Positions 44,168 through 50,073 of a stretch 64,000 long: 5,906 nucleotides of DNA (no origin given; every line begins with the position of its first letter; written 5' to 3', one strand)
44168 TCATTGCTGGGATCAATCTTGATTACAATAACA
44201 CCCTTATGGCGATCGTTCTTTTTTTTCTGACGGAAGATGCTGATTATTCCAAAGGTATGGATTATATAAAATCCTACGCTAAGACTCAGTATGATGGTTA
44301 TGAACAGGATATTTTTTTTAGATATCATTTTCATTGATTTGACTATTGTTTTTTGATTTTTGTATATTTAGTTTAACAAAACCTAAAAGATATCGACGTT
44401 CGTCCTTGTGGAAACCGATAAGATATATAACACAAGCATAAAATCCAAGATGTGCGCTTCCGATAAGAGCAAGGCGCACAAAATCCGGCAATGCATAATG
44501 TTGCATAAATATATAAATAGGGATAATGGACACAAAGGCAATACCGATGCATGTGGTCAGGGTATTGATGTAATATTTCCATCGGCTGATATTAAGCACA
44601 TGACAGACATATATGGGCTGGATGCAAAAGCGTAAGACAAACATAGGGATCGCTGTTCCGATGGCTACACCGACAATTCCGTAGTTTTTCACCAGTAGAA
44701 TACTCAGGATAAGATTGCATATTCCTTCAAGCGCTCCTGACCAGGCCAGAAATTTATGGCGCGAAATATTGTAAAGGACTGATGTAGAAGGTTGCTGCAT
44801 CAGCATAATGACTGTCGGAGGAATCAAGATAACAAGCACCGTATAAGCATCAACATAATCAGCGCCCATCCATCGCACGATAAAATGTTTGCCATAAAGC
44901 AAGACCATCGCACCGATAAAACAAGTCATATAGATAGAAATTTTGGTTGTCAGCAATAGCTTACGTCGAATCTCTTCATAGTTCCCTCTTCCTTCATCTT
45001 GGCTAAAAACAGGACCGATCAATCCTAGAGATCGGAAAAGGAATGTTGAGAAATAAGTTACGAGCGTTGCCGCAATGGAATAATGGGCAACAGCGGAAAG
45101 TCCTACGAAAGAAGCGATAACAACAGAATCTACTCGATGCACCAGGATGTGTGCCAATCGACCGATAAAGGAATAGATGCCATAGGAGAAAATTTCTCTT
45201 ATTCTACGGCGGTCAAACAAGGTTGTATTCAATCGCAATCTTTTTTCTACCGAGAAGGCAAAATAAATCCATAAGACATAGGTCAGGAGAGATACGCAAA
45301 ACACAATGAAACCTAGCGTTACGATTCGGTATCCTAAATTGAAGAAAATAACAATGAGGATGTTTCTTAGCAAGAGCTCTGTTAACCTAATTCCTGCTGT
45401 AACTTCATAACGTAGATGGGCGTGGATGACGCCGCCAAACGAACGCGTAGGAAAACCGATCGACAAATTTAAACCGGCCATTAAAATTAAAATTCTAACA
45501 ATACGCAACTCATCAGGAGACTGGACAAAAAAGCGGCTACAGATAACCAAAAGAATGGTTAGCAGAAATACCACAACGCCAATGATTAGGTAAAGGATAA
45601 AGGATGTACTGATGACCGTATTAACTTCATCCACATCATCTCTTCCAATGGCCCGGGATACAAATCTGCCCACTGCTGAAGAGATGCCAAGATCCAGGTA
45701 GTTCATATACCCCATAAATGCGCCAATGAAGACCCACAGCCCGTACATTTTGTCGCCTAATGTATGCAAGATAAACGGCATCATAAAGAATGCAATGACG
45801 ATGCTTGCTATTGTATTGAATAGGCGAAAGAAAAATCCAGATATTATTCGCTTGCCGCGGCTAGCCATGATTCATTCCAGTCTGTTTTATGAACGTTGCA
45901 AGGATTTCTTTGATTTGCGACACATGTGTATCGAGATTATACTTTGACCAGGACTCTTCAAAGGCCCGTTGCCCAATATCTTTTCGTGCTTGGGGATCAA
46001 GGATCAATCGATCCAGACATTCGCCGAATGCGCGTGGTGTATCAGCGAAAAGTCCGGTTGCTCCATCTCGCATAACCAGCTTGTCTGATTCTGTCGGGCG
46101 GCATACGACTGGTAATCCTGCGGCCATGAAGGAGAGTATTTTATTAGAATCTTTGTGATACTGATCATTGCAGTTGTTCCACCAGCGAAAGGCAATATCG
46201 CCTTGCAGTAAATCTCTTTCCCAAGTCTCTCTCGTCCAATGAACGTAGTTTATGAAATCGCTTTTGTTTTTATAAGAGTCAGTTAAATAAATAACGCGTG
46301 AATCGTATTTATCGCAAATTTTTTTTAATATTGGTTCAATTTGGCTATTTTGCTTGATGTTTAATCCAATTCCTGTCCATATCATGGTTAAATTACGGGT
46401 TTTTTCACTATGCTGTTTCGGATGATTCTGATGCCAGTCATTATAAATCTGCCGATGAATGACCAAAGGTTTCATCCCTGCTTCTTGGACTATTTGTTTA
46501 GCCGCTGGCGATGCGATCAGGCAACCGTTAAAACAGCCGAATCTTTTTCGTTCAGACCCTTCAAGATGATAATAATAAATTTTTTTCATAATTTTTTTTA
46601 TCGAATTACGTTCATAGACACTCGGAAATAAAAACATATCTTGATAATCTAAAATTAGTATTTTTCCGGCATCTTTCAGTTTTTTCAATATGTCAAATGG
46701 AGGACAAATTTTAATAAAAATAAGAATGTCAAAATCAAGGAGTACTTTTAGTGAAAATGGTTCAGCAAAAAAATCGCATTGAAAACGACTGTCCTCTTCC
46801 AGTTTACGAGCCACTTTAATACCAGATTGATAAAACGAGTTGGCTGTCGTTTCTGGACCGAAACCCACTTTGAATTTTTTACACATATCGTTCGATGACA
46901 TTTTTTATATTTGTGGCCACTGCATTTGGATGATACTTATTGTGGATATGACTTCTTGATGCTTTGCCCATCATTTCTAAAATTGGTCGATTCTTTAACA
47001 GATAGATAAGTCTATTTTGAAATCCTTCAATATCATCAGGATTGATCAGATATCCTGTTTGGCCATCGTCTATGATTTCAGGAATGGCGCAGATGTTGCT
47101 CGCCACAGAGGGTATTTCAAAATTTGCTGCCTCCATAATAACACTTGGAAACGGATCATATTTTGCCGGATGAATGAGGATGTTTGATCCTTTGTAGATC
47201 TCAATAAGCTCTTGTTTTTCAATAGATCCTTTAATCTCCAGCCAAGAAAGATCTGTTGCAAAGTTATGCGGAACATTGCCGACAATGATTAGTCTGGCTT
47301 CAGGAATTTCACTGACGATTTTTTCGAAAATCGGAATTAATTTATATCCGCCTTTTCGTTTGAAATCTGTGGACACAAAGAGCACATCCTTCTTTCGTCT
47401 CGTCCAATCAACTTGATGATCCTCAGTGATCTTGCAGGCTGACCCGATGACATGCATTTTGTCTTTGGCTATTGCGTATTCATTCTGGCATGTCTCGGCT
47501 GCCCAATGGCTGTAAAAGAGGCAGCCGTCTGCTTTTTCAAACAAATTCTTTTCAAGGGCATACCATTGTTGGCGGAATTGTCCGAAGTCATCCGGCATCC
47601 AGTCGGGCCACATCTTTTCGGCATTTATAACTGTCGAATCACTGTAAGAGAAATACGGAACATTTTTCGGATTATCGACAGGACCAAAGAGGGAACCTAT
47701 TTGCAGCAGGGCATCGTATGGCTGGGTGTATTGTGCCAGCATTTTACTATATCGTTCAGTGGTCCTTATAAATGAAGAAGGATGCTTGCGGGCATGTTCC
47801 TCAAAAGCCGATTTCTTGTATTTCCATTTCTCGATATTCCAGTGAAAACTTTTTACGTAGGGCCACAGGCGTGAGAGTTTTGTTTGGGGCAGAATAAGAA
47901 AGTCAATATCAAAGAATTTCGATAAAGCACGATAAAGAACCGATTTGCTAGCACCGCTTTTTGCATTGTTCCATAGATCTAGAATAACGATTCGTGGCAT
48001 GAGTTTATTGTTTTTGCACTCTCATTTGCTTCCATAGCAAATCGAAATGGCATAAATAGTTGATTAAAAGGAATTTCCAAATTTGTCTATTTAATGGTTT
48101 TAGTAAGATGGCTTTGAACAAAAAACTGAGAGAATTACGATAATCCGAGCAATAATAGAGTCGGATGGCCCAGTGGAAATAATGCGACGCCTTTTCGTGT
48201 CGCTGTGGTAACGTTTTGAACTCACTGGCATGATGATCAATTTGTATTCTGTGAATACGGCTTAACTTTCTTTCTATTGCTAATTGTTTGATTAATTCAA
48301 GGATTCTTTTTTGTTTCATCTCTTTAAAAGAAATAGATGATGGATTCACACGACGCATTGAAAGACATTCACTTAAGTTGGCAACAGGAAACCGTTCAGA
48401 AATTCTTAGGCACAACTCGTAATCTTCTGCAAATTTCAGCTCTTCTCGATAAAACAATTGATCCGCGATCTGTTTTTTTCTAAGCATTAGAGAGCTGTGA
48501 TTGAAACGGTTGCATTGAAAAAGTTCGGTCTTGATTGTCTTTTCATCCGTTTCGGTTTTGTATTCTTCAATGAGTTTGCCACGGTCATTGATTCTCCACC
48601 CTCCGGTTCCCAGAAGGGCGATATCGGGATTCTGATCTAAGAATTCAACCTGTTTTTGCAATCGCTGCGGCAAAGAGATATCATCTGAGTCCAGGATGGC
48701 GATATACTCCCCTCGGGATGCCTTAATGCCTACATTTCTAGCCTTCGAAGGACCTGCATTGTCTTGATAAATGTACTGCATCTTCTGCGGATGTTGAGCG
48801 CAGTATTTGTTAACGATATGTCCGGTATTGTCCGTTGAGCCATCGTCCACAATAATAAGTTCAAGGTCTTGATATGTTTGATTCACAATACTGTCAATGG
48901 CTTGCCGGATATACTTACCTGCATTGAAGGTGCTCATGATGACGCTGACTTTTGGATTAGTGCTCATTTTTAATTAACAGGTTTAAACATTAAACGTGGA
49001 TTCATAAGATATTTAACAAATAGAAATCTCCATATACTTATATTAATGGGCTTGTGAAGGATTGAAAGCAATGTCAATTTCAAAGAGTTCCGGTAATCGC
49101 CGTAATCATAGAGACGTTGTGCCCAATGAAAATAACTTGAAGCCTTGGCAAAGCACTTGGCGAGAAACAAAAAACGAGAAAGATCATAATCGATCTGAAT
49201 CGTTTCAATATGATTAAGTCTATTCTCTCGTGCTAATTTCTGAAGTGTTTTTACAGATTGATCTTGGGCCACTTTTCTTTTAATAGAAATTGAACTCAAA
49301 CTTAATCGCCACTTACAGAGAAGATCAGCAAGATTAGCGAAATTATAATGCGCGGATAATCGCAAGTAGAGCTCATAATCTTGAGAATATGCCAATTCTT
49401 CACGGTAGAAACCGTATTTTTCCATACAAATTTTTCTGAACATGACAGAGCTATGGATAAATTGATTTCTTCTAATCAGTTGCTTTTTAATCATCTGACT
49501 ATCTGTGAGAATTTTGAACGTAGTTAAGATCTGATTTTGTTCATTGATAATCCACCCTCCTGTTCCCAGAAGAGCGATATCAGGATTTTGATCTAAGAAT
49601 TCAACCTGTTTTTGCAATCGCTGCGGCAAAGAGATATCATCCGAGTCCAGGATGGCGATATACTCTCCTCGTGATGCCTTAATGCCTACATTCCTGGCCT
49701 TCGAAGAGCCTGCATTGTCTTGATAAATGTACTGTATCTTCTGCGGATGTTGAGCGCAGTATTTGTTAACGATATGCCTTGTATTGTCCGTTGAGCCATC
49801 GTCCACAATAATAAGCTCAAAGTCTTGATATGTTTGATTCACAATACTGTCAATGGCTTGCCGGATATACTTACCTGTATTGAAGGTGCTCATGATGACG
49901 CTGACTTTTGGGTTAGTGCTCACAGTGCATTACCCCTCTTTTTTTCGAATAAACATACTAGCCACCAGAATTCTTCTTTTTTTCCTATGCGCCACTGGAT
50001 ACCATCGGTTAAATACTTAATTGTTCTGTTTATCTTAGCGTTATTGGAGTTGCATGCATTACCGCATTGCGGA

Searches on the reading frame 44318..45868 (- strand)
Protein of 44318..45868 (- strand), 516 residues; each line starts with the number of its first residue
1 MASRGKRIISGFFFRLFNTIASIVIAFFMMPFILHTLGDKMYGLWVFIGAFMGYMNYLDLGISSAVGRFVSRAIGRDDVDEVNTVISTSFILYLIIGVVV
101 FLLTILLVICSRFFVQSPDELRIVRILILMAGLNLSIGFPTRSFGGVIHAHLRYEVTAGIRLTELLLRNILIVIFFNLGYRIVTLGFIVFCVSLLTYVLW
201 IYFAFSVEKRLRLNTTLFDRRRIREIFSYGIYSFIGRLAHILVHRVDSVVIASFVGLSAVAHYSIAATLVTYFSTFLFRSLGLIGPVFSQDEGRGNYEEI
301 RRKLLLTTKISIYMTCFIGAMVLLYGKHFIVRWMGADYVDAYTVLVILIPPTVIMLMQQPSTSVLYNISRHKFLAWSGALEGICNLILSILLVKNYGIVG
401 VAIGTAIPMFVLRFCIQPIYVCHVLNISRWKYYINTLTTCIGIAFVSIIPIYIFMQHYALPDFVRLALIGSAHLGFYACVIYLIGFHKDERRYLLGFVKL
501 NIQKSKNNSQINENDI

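Call 47: search_protein_families(library=pfam, proteins=[window:44318-45868:-], max_evalue=0.00001)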
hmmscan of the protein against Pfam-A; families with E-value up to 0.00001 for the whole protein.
window:44318-45868:- (516 aa): 3 families
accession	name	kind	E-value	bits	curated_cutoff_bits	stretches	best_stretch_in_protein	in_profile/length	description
PF01943.22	Polysacc_synt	-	3.9e-19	69.6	28.2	1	12-290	5-272/274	Polysaccharide biosynthesis protein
PF13440.11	Polysacc_synt_3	-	3.6e-11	43.3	23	1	70-340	32-290/293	Polysaccharide biosynthesis protein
PF01554.23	MatE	-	8.7e-09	35.7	24.9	1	242-389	11-159/161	MatE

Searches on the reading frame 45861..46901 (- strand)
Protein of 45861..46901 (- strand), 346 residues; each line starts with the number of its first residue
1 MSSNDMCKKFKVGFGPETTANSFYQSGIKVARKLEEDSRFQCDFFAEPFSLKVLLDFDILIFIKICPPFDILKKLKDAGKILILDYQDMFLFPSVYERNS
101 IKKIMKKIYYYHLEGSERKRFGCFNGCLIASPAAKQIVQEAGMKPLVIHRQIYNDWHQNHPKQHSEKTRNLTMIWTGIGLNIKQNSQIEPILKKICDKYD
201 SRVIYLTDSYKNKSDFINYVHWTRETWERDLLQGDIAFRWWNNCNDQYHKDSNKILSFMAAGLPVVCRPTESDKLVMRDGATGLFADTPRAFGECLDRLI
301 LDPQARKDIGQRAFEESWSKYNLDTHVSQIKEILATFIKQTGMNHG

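Call 48: search_protein_families(library=pfam, proteins=[window:45861-46901:-], max_evalue=0.00001)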
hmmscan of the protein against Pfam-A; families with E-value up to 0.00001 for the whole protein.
window:45861-46901:- (346 aa): 1 family
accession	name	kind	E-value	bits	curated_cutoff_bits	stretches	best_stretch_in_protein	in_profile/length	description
PF13524.12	Glyco_trans_1_2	-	6.1e-07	29.9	25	1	249-330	61-142/144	Glycosyl transferase-like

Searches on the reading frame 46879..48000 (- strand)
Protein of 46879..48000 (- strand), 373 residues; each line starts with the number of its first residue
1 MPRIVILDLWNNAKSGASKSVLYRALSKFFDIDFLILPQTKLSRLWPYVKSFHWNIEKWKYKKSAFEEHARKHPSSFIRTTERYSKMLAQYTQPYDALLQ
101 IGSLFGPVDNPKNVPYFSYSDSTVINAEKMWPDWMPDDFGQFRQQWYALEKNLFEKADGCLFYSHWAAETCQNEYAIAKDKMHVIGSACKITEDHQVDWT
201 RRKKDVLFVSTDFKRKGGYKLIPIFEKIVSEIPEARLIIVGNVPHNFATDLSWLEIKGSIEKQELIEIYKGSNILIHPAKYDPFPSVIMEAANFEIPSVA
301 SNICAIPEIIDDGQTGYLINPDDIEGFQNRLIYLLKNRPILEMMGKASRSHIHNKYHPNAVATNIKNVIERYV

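Call 48: search_protein_families(library=pfam, proteins=[window:46879-48000:-], max_evalue=0.00001)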
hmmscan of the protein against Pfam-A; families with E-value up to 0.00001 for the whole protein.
window:46879-48000:- (373 aa): 2 families
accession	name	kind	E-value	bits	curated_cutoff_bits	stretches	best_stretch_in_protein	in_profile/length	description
PF00534.26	Glycos_transf_1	-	7.6e-26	91.1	26.4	1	198-350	10-171/172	Glycosyl transferases group 1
PF13692.12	Glyco_trans_1_4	-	1.6e-20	74.3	27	1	204-337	2-142/142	Glycosyl transferases group 1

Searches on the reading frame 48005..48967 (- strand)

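Call 48: search_protein_families(library=pfam, proteins=[window:48005-48967:-], max_evalue=0.00001)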
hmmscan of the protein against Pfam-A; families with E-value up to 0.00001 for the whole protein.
window:48005-48967:- (320 aa): 3 families
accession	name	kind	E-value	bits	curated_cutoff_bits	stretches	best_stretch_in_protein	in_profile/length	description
PF00535.33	Glycos_transf_2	-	1.8e-38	132.6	23.3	1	8-171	1-167/168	Glycosyl transferase family 2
PF13641.12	Glyco_tranf_2_3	-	1.5e-17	64.9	27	1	5-211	1-216/230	Glycosyltransferase like family 2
PF10111.15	Glyco_tranf_2_2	-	6.6e-16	59.1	27.3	1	18-226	13-235/276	Glycosyltransferase like family 2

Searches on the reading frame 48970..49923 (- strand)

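Call 48: search_protein_families(library=pfam, proteins=[window:48970-49923:-], max_evalue=0.00001)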
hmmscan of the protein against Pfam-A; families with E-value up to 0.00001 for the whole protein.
window:48970-49923:- (317 aa): 3 families
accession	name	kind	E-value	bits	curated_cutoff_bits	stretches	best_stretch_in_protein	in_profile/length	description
PF00535.33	Glycos_transf_2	-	2.6e-39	135.3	23.3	1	8-161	1-159/168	Glycosyl transferase family 2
PF10111.15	Glyco_tranf_2_2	-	3.8e-18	66.4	27.3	1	18-200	13-210/276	Glycosyltransferase like family 2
PF13641.12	Glyco_tranf_2_3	-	3e-17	63.8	27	1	5-192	1-197/230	Glycosyltransferase like family 2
